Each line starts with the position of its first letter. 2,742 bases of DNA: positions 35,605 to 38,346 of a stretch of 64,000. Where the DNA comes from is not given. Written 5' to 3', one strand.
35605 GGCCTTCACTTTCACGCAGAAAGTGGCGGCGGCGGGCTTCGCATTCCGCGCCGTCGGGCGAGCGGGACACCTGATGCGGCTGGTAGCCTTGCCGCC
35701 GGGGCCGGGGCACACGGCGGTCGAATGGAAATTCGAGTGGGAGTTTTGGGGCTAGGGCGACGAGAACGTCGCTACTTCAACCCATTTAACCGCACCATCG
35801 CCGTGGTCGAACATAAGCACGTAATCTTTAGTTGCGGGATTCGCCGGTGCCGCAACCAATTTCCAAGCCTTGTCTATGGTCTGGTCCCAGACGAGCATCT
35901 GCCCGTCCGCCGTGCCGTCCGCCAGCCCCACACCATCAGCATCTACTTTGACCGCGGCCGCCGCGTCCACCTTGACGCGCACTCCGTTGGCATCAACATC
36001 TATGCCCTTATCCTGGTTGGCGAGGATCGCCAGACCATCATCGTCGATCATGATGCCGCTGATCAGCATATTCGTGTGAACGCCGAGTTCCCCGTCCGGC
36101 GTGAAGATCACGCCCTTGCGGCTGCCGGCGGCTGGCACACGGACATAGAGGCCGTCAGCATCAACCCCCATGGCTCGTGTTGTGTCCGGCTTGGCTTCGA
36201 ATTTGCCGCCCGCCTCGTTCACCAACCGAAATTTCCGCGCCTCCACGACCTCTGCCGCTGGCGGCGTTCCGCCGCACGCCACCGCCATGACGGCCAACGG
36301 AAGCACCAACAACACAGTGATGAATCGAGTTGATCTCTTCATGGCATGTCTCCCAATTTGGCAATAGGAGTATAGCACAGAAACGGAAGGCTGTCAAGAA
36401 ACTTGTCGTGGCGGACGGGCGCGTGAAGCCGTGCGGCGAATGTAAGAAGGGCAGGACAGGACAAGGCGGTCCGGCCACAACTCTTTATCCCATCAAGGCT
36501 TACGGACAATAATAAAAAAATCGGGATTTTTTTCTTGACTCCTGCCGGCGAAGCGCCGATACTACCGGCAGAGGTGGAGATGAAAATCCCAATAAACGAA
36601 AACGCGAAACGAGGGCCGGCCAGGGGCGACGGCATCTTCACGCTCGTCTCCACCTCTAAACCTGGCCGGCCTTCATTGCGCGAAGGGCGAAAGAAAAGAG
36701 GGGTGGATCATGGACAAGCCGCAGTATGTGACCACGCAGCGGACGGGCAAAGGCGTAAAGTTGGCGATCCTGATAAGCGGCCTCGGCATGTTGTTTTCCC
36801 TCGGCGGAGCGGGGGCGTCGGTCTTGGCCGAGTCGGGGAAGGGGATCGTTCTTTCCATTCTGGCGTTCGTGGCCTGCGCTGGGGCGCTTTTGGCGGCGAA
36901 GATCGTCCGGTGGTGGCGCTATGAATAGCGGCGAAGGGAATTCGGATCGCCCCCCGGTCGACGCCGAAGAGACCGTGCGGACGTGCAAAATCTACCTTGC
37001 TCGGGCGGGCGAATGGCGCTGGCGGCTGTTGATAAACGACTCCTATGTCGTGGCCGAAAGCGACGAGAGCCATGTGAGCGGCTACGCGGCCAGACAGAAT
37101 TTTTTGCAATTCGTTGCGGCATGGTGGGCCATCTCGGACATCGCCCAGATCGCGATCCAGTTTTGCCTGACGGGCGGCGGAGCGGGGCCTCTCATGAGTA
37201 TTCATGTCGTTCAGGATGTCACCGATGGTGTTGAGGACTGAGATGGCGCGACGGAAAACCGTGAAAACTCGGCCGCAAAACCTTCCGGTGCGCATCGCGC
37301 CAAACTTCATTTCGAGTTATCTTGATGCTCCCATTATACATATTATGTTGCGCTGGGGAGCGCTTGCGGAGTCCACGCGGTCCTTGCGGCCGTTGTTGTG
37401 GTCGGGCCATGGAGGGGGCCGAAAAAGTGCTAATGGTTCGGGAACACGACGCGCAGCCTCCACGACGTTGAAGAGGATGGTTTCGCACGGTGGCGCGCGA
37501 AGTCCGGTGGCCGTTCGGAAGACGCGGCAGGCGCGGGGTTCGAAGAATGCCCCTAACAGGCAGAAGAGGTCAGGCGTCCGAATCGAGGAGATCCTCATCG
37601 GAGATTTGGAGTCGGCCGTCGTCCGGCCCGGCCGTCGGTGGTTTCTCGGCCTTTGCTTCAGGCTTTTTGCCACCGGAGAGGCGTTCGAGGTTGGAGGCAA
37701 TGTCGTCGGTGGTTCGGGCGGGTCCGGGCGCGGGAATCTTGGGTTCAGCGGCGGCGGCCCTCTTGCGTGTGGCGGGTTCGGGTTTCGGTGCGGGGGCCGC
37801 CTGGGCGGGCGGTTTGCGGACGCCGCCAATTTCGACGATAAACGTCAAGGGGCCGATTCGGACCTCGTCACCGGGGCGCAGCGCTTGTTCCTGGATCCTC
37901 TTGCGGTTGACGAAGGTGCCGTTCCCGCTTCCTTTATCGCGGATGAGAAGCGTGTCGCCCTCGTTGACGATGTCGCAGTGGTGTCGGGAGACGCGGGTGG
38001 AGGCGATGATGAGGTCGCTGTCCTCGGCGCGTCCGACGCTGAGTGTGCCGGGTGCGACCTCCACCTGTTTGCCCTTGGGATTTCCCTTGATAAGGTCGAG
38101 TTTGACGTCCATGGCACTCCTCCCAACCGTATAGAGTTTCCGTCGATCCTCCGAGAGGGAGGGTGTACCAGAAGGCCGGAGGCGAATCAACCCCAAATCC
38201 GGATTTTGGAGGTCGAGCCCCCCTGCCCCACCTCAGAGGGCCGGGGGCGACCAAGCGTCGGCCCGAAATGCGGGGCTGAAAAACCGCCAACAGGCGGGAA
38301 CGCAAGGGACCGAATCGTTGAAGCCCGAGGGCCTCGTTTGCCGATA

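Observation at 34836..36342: Tail-fiber gene and convergent lipoprotein gene share an in-frame 64-bp identical inverted repeat: candidate 3'-end exchange or RBD-decoy module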

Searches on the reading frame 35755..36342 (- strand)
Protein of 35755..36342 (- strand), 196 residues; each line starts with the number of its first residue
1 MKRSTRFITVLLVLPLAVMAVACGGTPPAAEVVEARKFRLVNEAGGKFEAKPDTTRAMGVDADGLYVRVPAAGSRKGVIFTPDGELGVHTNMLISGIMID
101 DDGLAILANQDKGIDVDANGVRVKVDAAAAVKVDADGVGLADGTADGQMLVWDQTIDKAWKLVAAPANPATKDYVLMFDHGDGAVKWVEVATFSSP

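Call 7: search_protein_families(library=pfam, proteins=[window:35755-36342:-], max_evalue=0.01)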
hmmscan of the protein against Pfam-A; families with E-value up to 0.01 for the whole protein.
window:35755-36342:- (196 aa): 1 family
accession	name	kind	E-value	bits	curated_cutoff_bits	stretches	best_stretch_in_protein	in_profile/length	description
PF06536.16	Av_adeno_fibre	-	0.0026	18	22.7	0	110-141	21-52/56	Avian adenovirus fibre, N-terminal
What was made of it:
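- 35752..36342 (-): Lipoprotein gene (196 aa): signal peptide and lipobox, short linker, fibre shaft repeats (~aa 45-140), then two GQxLxWD / DGxxKW-type fibre repeats at the C-terminus. It is the only minus-strand gene of the phage. Its stop overlaps the partner gene's stop (CTAG). Pfam Av_adeno_fibre E=0.0026, below the curated cut-off (call 7).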

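Call 8: search_protein_families(library=phrogs, proteins=[window:35755-36342:-], max_evalue=0.01)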
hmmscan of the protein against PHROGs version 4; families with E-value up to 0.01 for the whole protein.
window:35755-36342:- (196 aa): 0 families

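Call 16: find_homologous_proteins(query=window:35755-36342:-, max_evalue=0.001)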
Query window:35755-36342:- (196 aa): 1 proteins with E <= 0.001 among 1575 candidates.
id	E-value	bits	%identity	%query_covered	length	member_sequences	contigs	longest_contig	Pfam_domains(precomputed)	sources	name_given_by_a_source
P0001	6.3e-122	422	100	100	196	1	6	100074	-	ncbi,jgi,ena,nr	ncbi:MAG TPA: hypothetical protein VM219_09095 [Phycisphaerae bacterium]|nr:hypothetical protein [Ph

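Call 18: find_encoding_contigs(protein=P0001, flank=10000, max_places=10)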
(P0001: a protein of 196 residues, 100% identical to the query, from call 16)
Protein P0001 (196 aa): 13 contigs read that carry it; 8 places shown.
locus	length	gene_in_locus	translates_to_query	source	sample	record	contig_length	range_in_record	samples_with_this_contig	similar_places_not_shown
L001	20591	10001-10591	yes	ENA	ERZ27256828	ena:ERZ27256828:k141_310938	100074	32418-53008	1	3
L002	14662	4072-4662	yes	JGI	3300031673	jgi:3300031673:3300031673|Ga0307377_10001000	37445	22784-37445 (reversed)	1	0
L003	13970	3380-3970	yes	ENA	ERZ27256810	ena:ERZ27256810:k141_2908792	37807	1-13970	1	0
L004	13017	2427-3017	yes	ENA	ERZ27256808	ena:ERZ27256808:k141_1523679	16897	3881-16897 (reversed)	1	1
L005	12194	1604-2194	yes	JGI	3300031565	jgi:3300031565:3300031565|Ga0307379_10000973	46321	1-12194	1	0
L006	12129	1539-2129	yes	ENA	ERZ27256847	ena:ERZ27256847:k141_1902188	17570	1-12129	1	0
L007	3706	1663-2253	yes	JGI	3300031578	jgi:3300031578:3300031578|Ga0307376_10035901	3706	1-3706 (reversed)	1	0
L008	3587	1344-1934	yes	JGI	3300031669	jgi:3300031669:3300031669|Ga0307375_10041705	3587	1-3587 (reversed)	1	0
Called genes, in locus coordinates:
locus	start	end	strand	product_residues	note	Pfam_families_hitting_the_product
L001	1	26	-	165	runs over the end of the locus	PF07963:N_methyl (weak)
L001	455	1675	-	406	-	PF28597:T2SSF_N (weak), PF00482:T2SSF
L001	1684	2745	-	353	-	PF13401:AAA_22 (faint), PF00437:T2SSE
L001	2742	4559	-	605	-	PF05157:MshEN, PF00437:T2SSE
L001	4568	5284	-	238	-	PF16537:T2SSB (faint)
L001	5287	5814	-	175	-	PF04350:PilO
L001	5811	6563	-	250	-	-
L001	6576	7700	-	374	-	PF11104:PilM_2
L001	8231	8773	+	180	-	PF16697:Yop-YscD_cpl, PF00498:FHA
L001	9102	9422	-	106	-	-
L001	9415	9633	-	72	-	-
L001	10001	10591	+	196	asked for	-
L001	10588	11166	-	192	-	-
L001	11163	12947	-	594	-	PF06536:Av_adeno_fibre (faint)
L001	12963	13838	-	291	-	-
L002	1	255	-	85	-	?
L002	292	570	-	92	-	-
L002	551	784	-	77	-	-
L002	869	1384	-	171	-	-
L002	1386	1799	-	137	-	PF01510:Amidase_2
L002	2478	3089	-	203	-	-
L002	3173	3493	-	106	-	-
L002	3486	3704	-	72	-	-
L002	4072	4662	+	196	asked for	-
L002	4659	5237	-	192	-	-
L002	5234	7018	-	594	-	PF06536:Av_adeno_fibre (faint)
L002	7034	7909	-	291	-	-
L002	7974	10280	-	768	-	PF10145:PhageMin_Tail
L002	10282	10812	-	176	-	-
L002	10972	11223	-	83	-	-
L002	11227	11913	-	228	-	-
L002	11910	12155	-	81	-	-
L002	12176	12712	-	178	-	-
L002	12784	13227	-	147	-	PF06199:Phage_tail_2 (weak)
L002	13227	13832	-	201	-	-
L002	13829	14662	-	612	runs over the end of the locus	PF13578:Methyltransf_24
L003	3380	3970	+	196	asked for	-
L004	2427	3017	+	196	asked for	-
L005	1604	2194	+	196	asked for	-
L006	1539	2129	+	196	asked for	-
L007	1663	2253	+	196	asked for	-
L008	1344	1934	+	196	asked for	-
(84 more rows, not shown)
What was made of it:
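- The gene is identical in every contig that carries it (call 18).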

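Call 30: search_protein_representatives(protein=window:35755-36342:-)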
Query: 196 residues. Proteins with E-value up to 0.001 (for the whole library): 54; up to 1e-10: 6; up to 1e-30: 3. The best 54 are listed.
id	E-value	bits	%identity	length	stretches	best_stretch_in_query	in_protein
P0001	2.0e-122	422.2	100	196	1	1-196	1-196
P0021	3.7e-42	160.4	37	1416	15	74-150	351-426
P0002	6.8e-36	140.0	55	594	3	50-128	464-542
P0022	1.9e-25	105.9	34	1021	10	56-148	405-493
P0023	1.1e-16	77.4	54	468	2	46-127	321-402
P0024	4.4e-16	75.4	35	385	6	89-170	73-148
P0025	3.2e-10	56.3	30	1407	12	102-163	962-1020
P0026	4.7e-10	55.7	35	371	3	62-140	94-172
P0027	9.3e-10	54.7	31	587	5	54-154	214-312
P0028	5.8e-09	52.2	38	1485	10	35-141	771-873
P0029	3.0e-08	49.8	39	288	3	96-140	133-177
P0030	2.7e-07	46.7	40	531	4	96-147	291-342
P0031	3.1e-07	46.5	29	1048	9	123-166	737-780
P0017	3.3e-07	46.5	37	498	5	95-141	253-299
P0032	3.8e-07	46.2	36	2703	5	94-158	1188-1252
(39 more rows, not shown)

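Call 35: search_protein_families(library=phrogs, proteins=[L002:2481-3089:-], max_evalue=0.001)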
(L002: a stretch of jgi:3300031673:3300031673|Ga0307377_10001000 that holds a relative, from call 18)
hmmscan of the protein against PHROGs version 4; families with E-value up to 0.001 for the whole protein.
L002:2481-3089:- (203 aa): 0 families

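Call 62: search_protein_families(library=padloc, proteins=[window:35755-36342:-, L002:2481-3089:-], max_evalue=0.01)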
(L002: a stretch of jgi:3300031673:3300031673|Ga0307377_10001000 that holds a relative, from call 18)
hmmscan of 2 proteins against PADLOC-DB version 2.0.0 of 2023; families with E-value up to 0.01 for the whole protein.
window:35755-36342:- (196 aa): 0 families

L002:2481-3089:- (203 aa): 0 families

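Call 63: search_protein_families(library=ncbifam, proteins=[window:35755-36342:-, L002:2481-3089:-], max_evalue=0.01)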
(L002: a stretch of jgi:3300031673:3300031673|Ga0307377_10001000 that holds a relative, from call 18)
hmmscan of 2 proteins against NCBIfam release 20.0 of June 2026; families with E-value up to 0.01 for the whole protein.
window:35755-36342:- (196 aa): 0 families

L002:2481-3089:- (203 aa): 1 family
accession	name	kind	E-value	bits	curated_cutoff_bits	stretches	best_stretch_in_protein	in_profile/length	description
NF040891.1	colicin_tol_CbrC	equivalog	0.0089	15.9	300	0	116-137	49-70/195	PF03691 family colicin E2 tolerance protein CbrC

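Call 67: search_solved_structures(query=window:35755-36342:-, max_evalue=1, show_alignments=2)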
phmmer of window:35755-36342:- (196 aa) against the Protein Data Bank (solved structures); distinct sequences matched with E-value up to 1: 11.
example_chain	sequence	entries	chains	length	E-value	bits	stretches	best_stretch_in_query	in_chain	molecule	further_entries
8uur_A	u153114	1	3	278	2.7e-05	27.1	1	74-124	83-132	AfpX13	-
8on5_A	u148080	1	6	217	0.041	16.7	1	76-140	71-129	Adenoviral fiber protein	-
8uus_A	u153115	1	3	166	0.076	15.8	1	96-142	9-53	Antifeeding Prophage (Tailocin) fibre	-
9qgo_A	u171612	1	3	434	0.1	15.4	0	95-141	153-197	Tail fiber protein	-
9h2q_B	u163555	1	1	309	0.18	14.6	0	131-165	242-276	Autophagy-related protein 16-1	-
1l0q_A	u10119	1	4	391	0.42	13.4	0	63-102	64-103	Surface layer protein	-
8fl0_NJ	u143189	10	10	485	0.54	13.1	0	133-158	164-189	Notchless protein homolog 1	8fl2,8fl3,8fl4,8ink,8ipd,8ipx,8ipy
8rl2_CG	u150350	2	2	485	0.54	13.1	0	133-158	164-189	Notchless protein homolog 1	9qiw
5yzv_A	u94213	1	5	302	0.6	12.9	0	102-169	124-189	Probable serine/threonine-protein kinase PkwA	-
8q5m_A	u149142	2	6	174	0.68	12.7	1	75-129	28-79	Restriction endonuclease (Eco15I)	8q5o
7njk_b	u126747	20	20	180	0.9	12.3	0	37-121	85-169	ATP synthase subunit b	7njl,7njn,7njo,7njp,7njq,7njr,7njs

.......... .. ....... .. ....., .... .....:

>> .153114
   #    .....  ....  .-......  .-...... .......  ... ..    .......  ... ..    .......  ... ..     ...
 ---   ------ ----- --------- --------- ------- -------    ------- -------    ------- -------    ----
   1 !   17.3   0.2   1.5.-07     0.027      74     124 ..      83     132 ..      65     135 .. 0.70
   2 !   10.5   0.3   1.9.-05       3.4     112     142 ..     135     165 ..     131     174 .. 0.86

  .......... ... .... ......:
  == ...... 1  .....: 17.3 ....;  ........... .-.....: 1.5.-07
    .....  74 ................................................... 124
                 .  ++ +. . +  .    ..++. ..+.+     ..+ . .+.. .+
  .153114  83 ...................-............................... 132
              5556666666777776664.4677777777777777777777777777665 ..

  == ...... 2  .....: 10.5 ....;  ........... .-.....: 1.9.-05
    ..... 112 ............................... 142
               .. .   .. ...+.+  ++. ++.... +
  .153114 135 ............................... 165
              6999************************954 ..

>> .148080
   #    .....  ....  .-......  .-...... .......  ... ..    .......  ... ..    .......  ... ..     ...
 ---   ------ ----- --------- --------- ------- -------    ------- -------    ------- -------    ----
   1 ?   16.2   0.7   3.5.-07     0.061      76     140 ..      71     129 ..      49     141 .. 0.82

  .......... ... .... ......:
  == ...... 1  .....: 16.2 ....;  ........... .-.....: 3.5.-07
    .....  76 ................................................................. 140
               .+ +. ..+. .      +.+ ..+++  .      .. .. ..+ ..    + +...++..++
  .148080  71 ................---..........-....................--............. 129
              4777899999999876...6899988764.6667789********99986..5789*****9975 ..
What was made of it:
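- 35752..36342 (-): PDB hit AfpX13 8uur E=2.7e-5 (call 67).
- On Adenovirus-type triple beta-spiral fibre shaft: Lipoprotein: Pfam E=0.0026 (below the curated cut-off); AfpX13 8uur E=2.7e-5 (calls 7, 67).
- Av_adeno_fibre, and PDB hits to trimeric fibres (calls 7, 67).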

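Call 84: predict_structure(alignment_id=A5)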
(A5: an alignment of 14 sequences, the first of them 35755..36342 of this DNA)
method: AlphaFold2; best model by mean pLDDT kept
length: 196 residues; sequences in the alignment: 14
mean_pLDDT: 56.2   pTM: 0.24
mean pLDDT of the five models: 56.2, 55.4, 54.8, 52.0, 49.5
residues with pLDDT >= 90: 0; 70-90: 34; 50-70: 94; < 50: 68
segments of 3 or more residues with pLDDT < 50: 1-25, 27-40, 171-174, 183-196
pLDDT, mean of each block of 10 residues (from residue 1): 35 35 42 42 56 67 76 66 69 57 62 73 67 67 52 64 54 49 46 35
secondary structure, 60 per line:
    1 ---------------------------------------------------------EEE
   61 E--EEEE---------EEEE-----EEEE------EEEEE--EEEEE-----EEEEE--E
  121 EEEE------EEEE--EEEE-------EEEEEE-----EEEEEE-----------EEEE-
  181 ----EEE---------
elements in order: E58-61 E64-67 E77-80 E86-89 E96-100 E103-107 E113-117 E120-124 E131-134 E137-140 E148-153 E159-164 E176-179 E185-187
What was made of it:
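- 35752..36342 (-): The AF2 model is all-beta but low confidence (pLDDT 56, call 84).
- Tried and rejected: The model of the lipoprotein was too weak for a fold search (14 sequences, pLDDT 56, all-beta; call 84).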

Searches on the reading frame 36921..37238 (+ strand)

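Call 7: search_protein_families(library=pfam, proteins=[window:36921-37238:+], max_evalue=0.01)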
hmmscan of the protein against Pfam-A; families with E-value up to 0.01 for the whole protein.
window:36921-37238:+ (106 aa): 0 families

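Call 8: search_protein_families(library=phrogs, proteins=[window:36921-37238:+], max_evalue=0.01)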
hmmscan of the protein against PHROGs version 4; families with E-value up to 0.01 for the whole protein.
window:36921-37238:+ (106 aa): 0 families

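Call 62: search_protein_families(library=padloc, proteins=[window:36921-37238:+], max_evalue=0.01)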
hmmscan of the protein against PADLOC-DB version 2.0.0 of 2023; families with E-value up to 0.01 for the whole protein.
window:36921-37238:+ (106 aa): 0 families

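Call 63: search_protein_families(library=ncbifam, proteins=[window:36921-37238:+], max_evalue=0.01)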
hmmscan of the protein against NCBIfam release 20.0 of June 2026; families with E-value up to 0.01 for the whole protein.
window:36921-37238:+ (106 aa): 1 family
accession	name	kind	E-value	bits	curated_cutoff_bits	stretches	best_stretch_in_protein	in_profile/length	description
NF041908.1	HVO_2922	equivalog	9.6e-07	28.8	90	1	23-60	4-37/54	HVO_2922 family protein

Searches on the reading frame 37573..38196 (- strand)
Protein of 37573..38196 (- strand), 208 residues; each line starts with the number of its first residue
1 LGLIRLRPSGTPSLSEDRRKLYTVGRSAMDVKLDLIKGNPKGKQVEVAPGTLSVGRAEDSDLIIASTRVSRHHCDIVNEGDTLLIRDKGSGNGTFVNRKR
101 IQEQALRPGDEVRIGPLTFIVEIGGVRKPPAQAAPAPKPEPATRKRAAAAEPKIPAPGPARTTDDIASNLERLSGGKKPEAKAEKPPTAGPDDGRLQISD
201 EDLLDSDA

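Call 7: search_protein_families(library=pfam, proteins=[window:37573-38196:-], max_evalue=0.01)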
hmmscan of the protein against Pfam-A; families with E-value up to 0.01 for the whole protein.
window:37573-38196:- (208 aa): 2 families
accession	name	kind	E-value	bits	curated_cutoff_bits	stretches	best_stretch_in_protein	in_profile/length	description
PF00498.31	FHA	-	7.3e-20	71.6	20.7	1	53-115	2-67/67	FHA domain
PF16697.10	Yop-YscD_cpl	-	8e-18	64.9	33.2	1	35-121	2-90/94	Inner membrane component of T3SS, cytoplasmic domain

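Call 8: search_protein_families(library=phrogs, proteins=[window:37573-38196:-], max_evalue=0.01)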
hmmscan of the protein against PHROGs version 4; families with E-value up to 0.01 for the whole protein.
window:37573-38196:- (208 aa): 0 families
